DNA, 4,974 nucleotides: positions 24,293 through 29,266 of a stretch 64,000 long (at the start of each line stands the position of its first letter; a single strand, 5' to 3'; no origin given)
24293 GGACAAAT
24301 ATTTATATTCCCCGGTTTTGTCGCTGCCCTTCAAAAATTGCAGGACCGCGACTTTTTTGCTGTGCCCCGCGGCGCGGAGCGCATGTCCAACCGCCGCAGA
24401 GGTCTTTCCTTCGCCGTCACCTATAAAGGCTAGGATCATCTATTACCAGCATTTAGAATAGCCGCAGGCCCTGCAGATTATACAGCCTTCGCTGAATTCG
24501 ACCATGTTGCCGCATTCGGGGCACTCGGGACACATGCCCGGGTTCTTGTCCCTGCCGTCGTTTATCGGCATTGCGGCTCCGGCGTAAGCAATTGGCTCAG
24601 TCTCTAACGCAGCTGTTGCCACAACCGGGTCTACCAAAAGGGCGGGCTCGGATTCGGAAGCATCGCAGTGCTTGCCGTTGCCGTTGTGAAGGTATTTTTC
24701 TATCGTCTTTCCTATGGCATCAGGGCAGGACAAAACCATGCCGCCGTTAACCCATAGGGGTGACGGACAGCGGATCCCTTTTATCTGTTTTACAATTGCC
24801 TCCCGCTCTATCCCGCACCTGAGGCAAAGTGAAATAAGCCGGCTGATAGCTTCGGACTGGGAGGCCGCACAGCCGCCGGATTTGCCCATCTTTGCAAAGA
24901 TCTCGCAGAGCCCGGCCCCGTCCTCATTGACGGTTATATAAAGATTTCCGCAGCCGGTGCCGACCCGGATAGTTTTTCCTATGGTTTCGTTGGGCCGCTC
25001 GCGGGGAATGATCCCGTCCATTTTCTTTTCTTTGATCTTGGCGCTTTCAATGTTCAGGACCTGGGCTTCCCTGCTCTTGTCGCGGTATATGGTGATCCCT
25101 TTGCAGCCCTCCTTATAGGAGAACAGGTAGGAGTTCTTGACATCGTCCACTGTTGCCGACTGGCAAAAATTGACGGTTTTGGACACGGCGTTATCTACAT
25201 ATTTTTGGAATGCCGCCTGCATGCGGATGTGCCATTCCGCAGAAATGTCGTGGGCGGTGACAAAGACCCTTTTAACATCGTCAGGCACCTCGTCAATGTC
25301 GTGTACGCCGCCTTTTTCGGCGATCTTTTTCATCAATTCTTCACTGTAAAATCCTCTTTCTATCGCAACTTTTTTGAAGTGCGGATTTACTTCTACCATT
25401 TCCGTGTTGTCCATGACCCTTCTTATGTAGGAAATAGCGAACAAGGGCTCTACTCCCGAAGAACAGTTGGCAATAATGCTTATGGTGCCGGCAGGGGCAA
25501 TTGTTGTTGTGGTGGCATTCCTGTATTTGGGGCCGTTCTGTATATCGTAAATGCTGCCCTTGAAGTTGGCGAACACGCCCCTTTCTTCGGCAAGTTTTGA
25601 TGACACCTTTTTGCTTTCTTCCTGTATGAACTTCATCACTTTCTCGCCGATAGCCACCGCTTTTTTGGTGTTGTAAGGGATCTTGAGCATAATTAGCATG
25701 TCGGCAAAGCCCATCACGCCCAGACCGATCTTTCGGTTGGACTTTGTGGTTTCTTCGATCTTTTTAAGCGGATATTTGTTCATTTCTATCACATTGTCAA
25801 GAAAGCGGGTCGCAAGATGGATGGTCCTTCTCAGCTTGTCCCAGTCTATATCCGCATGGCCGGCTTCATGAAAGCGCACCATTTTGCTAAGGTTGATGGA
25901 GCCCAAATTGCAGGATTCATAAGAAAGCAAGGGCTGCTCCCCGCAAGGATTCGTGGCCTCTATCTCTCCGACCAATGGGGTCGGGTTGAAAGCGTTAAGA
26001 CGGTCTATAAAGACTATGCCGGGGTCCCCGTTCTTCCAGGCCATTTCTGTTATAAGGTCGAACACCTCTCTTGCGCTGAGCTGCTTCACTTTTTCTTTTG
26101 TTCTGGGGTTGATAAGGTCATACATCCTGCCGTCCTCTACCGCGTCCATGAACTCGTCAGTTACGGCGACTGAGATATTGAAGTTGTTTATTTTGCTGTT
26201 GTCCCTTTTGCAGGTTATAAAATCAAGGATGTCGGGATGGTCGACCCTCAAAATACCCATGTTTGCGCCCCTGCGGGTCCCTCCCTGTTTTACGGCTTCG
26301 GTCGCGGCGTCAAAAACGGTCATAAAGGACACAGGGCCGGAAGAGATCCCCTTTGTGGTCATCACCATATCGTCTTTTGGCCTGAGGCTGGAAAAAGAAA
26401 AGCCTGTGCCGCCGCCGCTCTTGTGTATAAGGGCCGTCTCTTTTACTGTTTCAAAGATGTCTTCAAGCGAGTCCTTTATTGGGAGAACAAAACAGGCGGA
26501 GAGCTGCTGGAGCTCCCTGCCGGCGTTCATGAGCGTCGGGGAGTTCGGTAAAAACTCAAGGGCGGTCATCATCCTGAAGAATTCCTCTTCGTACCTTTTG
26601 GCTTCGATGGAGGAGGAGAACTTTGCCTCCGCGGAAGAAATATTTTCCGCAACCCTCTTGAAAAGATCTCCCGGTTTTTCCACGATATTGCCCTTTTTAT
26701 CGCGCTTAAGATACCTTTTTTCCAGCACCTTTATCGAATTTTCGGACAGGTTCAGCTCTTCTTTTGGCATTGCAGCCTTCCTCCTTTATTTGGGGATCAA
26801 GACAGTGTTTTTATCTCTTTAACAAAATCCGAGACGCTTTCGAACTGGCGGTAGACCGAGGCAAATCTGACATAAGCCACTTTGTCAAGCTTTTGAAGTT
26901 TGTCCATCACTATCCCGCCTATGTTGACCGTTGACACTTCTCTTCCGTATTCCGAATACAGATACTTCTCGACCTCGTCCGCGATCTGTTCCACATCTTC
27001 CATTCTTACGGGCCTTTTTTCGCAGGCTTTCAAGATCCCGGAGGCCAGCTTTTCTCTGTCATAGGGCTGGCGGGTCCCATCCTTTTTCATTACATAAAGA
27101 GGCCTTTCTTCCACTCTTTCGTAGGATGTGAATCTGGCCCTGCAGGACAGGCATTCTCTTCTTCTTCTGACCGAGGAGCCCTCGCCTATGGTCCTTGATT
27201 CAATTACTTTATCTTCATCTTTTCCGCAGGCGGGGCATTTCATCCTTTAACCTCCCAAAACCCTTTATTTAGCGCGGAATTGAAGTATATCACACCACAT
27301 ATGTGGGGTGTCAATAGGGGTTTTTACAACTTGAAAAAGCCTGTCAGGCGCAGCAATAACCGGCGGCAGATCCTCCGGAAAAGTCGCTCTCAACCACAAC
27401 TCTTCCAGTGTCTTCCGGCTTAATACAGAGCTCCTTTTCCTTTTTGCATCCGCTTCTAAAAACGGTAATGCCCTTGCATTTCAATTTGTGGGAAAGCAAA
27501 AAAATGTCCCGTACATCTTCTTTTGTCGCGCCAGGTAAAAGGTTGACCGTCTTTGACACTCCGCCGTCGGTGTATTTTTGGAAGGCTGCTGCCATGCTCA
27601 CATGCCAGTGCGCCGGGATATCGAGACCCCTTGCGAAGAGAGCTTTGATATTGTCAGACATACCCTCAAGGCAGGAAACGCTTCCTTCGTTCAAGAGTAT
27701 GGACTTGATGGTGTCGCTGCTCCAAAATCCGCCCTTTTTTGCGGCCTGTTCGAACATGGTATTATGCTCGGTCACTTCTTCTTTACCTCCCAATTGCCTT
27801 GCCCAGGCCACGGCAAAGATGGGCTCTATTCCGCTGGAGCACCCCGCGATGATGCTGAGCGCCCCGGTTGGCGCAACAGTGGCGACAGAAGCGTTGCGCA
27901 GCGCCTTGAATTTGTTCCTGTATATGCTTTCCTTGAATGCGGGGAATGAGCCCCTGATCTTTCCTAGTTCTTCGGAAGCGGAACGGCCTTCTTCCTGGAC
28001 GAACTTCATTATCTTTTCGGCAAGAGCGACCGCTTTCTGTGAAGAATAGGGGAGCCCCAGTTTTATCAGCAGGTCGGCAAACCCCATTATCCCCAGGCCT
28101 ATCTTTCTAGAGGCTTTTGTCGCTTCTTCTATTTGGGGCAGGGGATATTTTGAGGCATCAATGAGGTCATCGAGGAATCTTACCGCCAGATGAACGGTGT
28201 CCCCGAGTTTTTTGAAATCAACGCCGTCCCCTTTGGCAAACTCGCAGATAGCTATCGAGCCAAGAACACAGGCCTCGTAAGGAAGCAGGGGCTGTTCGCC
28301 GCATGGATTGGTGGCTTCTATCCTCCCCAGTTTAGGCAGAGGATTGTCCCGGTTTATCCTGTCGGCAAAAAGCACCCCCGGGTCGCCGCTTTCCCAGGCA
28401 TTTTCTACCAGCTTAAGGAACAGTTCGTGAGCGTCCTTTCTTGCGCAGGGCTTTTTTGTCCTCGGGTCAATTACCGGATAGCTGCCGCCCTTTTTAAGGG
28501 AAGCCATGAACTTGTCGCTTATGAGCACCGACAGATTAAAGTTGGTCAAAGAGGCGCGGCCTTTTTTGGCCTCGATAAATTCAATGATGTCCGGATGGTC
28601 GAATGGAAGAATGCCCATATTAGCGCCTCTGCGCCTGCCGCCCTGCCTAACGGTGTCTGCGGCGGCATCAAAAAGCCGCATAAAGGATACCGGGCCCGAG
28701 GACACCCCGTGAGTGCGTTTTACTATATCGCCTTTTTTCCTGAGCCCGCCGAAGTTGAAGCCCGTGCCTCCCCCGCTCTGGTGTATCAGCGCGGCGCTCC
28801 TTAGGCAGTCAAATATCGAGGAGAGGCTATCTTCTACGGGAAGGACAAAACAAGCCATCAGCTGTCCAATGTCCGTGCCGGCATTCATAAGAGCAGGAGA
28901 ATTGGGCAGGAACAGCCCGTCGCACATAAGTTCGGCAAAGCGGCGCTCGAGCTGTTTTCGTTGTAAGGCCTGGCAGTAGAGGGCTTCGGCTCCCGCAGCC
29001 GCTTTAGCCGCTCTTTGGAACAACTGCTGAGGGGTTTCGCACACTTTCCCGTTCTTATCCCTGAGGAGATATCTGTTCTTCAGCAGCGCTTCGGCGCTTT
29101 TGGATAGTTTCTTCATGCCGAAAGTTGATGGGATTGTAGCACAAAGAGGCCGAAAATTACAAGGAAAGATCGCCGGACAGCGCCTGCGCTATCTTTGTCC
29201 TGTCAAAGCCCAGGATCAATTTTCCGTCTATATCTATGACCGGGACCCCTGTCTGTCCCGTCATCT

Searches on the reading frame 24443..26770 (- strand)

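Call 68: search_protein_families(library=pfam, proteins=[window:24443-26770:-], max_evalue=0.00001)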
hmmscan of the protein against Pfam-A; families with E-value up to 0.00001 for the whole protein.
window:24443-26770:- (775 aa): 3 families
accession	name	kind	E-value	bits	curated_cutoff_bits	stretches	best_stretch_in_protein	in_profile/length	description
PF02867.20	Ribonuc_red_lgC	-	1.5e-142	476.3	23.9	2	91-408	1-344/523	Ribonucleotide reductase, barrel domain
PF00317.26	Ribonuc_red_lgN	-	1e-24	86.8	28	1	7-87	2-76/77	Ribonucleotide reductase, all-alpha domain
PF12637.14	TSCPD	-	8.8e-21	74.5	22.8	1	602-694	8-88/88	TSCPD domain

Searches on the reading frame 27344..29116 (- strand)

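Call 28: search_protein_families(library=pfam, proteins=[window:27344-29116:-], max_evalue=0.001)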
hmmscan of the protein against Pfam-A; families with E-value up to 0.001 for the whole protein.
window:27344-29116:- (590 aa): 2 families
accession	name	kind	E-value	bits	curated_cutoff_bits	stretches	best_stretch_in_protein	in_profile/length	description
PF02867.20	Ribonuc_red_lgC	-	7e-124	414.7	23.9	2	88-402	2-347/523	Ribonucleotide reductase, barrel domain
PF00317.26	Ribonuc_red_lgN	-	5.2e-21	74.9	28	1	3-82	2-75/77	Ribonucleotide reductase, all-alpha domain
